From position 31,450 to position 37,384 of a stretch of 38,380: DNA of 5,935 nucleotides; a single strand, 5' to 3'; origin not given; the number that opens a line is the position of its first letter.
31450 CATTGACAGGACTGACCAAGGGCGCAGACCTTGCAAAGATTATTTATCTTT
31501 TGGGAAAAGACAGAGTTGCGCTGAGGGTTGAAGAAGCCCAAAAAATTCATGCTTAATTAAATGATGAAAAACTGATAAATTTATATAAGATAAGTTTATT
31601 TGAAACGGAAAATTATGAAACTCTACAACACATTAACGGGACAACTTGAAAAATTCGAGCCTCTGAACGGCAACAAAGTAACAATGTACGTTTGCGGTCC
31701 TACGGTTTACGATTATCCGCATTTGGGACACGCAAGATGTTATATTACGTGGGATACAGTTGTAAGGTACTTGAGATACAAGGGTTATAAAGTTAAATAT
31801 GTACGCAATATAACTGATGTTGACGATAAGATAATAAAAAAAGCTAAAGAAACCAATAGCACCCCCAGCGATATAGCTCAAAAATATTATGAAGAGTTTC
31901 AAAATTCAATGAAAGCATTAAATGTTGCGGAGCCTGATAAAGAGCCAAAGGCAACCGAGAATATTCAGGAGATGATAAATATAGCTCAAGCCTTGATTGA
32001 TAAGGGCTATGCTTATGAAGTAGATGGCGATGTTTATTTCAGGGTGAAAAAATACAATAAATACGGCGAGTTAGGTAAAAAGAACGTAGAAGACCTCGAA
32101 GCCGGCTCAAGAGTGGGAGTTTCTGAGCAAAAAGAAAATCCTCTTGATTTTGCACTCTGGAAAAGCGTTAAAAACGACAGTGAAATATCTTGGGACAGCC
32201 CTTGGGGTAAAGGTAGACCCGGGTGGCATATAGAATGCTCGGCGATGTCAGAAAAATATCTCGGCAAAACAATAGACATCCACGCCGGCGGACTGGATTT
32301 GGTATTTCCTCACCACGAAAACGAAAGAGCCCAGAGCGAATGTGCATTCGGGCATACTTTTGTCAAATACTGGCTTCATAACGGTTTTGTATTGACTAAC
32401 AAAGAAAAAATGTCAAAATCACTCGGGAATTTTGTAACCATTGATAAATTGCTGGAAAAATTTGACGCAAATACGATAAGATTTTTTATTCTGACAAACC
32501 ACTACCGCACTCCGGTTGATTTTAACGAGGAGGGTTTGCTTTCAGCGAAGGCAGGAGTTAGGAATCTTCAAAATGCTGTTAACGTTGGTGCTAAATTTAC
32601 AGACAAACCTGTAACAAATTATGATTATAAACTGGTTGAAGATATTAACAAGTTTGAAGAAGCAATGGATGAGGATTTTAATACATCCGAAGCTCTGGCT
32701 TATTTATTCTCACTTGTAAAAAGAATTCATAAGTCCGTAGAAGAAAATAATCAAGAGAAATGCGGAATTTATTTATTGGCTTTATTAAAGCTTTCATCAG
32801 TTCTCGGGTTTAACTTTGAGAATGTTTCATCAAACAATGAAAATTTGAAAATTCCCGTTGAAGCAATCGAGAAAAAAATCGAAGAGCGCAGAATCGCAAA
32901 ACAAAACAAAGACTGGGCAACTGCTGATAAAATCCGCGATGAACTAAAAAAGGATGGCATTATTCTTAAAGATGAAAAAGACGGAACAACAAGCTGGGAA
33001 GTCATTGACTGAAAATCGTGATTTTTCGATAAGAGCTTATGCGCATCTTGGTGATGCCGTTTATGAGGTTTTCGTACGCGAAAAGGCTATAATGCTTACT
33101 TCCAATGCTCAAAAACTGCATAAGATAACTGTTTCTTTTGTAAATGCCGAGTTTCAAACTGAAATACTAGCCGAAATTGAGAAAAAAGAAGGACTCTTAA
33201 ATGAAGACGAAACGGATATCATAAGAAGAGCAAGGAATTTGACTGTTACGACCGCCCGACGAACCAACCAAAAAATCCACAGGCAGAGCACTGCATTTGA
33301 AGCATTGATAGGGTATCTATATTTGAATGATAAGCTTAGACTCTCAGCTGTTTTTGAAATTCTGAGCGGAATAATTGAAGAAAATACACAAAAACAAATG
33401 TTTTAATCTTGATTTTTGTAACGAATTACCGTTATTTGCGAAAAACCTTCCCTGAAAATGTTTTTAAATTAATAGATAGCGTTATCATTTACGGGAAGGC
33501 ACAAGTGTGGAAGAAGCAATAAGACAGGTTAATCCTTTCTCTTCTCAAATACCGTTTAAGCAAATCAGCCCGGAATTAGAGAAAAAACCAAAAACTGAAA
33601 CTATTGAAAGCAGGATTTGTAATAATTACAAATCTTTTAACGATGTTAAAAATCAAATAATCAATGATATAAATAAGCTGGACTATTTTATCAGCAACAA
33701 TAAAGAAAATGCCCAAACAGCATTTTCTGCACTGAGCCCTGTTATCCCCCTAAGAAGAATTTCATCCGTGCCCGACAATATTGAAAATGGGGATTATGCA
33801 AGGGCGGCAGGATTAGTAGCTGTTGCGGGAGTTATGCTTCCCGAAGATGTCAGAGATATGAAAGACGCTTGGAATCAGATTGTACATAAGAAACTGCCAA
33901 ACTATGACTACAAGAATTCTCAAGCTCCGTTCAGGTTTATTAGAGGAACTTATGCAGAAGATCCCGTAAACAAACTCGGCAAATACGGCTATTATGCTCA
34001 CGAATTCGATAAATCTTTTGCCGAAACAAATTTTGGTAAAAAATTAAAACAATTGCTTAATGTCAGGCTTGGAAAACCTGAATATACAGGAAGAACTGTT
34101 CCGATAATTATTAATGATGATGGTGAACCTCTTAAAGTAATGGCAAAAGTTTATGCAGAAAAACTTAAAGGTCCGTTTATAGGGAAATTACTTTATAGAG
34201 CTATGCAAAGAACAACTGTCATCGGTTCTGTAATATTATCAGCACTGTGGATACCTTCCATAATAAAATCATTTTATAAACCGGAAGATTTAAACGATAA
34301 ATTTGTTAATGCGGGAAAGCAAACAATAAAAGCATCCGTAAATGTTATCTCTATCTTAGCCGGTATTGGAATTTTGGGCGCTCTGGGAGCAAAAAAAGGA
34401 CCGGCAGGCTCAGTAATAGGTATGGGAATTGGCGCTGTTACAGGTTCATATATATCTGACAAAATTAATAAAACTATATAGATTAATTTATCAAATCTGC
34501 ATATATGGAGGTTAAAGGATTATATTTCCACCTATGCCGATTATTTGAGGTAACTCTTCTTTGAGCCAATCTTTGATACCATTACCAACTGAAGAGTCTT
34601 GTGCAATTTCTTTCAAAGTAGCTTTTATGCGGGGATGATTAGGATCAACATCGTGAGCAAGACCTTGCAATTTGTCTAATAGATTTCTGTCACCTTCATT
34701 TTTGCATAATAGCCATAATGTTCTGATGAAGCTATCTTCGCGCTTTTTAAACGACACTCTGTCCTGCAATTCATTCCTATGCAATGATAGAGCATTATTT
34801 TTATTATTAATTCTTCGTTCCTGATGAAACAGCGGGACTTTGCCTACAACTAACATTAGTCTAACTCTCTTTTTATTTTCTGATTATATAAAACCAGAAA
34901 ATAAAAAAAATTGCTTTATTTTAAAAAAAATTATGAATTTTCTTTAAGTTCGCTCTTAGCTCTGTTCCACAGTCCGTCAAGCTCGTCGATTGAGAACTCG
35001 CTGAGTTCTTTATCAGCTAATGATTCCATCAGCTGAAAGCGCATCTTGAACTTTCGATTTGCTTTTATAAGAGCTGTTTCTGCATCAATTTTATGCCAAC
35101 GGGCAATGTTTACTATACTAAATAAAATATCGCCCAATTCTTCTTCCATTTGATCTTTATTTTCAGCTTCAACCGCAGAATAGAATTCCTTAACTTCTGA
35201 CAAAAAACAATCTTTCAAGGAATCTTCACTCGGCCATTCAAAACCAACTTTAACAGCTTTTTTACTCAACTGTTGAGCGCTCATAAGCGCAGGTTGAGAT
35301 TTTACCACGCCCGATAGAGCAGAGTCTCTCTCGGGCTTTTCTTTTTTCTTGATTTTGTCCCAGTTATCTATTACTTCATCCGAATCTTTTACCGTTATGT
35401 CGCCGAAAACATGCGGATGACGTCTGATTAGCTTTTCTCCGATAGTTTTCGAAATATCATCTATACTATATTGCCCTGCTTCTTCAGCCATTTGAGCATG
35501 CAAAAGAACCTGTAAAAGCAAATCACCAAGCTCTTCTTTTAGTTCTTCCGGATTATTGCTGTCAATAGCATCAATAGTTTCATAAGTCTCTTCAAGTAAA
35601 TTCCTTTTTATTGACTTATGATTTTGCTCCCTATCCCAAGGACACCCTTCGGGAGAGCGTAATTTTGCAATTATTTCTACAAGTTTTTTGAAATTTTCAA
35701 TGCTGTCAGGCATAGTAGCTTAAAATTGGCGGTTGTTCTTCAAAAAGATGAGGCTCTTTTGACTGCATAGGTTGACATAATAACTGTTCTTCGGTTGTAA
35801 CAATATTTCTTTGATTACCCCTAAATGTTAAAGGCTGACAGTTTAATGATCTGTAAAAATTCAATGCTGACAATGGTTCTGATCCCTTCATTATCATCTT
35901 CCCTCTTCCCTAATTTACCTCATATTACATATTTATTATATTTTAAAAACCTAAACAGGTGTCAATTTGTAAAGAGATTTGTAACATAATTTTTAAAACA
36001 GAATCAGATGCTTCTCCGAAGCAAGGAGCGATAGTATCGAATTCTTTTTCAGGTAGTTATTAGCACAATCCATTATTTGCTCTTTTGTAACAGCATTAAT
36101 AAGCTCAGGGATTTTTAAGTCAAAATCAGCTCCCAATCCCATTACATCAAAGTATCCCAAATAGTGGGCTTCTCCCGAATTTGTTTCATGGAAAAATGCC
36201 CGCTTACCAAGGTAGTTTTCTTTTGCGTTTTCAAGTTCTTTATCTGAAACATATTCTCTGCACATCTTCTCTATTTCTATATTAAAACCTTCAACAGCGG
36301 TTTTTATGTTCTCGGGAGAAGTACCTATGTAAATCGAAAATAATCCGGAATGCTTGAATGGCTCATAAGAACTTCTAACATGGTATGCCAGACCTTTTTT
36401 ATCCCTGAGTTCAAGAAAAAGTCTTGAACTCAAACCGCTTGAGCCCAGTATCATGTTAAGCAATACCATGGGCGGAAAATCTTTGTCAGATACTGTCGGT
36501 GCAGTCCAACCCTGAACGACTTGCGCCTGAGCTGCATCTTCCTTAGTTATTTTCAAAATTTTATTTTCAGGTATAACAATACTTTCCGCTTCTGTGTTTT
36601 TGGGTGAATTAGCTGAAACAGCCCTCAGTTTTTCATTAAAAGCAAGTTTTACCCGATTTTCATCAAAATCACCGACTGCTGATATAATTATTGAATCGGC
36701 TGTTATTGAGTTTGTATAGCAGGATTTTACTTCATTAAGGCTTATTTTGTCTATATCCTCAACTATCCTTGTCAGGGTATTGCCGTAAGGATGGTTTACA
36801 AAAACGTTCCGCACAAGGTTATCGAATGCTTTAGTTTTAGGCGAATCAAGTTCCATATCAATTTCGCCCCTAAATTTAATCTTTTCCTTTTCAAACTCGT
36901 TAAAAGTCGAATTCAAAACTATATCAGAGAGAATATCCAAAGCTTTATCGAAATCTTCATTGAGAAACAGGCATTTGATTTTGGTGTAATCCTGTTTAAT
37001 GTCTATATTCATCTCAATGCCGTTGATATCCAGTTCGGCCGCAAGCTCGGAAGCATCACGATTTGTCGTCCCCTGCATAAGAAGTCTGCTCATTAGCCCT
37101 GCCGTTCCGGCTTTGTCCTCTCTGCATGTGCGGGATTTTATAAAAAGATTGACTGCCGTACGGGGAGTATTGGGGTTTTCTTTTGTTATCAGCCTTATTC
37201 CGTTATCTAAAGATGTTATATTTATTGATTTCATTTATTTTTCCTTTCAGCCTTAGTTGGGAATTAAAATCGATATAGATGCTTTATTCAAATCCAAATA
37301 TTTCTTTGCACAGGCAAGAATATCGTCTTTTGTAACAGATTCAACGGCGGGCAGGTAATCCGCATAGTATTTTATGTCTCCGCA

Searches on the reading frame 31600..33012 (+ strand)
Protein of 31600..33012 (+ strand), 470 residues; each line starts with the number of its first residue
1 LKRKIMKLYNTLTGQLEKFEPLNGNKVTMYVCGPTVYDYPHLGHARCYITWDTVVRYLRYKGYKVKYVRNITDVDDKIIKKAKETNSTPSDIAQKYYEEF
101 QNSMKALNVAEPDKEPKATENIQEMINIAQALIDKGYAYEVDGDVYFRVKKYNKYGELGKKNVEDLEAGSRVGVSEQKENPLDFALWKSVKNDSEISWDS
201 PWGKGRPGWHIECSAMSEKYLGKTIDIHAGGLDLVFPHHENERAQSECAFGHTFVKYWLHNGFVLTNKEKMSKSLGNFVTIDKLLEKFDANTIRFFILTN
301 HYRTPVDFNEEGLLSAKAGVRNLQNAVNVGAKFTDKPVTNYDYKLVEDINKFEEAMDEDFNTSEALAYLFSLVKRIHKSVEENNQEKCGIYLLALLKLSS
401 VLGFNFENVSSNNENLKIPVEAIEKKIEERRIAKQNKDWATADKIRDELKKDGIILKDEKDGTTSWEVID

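Call 9: search_protein_families(library=pfam, proteins=[window:31600-33012:+], max_evalue=0.001)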
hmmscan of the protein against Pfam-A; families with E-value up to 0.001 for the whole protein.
window:31600-33012:+ (470 aa): 6 families
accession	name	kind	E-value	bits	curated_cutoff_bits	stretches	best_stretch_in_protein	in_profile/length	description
PF01406.26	tRNA-synt_1e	-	6.6e-136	453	27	1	19-317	2-300/301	tRNA synthetases class I (C) catalytic domain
PF09334.17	tRNA-synt_1g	-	5.8e-20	71.8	20.1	2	38-151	12-126/391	tRNA synthetases class I (M)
PF09190.17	DALR_2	-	7.2e-14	52.5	22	1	351-406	1-56/57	DALR domain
PF00133.28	tRNA-synt_1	-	1.2e-09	37.8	22.7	1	230-303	334-408/414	tRNA synthetases class I (I, L, M and V)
PF01921.24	tRNA-synt_1f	-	1.1e-07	31.5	27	1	262-316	274-328/360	tRNA synthetases class I (K)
PF23493.1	CysS_C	-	8e-06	26.3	23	1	427-462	12-47/51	Cysteinyl-tRNA ligase anticodon binding domain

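Call 15: find_encoding_contigs(protein=window:31600-33012:+, flank=10000, max_places=4)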
Protein window:31600-33012:+ (470 aa): no gene with exactly this product is on record in the collection.

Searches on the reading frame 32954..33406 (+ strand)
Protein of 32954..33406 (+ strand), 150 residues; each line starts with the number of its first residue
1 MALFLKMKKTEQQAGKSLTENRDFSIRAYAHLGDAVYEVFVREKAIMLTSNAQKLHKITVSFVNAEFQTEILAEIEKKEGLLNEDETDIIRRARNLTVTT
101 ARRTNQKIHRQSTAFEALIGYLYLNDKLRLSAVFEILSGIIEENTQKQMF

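Call 9: search_protein_families(library=pfam, proteins=[window:32954-33406:+], max_evalue=0.001)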
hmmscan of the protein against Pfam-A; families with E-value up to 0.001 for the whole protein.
window:32954-33406:+ (150 aa): 1 family
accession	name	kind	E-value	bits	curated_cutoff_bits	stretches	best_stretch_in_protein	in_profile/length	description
PF00636.31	Ribonuclease_3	-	3.1e-18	66.8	27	1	29-126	3-101/102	Ribonuclease III domain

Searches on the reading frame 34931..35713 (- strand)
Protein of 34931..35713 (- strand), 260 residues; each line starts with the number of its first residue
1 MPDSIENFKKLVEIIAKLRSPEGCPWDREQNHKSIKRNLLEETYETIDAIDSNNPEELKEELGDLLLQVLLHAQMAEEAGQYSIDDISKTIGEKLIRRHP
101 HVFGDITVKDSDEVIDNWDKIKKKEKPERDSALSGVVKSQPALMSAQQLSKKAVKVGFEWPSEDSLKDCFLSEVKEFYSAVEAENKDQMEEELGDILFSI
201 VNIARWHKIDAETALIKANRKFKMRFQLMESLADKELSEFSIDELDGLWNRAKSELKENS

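Call 9: search_protein_families(library=pfam, proteins=[window:34931-35713:-], max_evalue=0.001)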
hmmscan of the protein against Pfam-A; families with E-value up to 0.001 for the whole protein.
window:34931-35713:- (260 aa): 3 families
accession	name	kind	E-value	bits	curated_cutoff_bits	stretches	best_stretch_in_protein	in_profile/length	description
PF03819.22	MazG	-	5e-41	139.3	22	2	30-103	1-74/74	MazG nucleotide pyrophosphohydrolase domain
PF01503.22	PRA-PH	-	6.7e-08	33.3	21.3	0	25-71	19-66/86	Phosphoribosyl-ATP pyrophosphohydrolase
PF12643.12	MazG-like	-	1.5e-05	25.6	27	0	165-215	10-59/85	MazG-like family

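Call 49: list_cluster_members(proteins=[window:30111-31553:+, window:31615-33009:+, window:34931-35713:-, window:35993-37234:-, window:15543-20606:-, window:4279-5121:+])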
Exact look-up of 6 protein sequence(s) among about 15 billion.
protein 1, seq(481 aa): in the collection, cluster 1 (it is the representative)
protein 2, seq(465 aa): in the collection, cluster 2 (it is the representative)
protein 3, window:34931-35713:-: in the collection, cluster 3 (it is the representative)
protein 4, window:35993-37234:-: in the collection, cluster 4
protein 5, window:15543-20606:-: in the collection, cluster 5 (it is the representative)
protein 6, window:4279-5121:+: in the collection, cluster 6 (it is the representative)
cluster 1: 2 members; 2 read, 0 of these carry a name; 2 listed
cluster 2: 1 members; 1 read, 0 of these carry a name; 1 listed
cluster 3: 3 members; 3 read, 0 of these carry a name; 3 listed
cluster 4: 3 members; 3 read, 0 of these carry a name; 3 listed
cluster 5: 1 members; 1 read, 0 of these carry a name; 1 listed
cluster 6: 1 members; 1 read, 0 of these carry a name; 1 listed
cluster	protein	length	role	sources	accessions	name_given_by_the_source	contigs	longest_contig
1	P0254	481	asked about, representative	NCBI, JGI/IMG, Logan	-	-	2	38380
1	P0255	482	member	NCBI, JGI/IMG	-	-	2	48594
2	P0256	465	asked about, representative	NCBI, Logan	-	-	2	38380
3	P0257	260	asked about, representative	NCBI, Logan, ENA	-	-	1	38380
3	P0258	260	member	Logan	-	-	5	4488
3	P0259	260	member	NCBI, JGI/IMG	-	-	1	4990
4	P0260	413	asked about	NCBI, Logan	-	-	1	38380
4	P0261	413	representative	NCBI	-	-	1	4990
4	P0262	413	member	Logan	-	-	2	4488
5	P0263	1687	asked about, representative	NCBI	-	-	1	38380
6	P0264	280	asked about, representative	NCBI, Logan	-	-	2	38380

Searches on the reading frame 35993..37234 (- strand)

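Call 9: search_protein_families(library=pfam, proteins=[window:35993-37234:-], max_evalue=0.001)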
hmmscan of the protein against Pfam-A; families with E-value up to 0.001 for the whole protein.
window:35993-37234:- (413 aa): 2 families
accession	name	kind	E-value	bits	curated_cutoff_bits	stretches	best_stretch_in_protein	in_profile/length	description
PF05193.26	Peptidase_M16_C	-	5.3e-33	114.8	23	1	163-340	1-180/181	Peptidase M16 inactive domain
PF00675.25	Peptidase_M16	-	2.6e-18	66.8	22.3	1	15-154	2-145/149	Insulinase (Peptidase family M16)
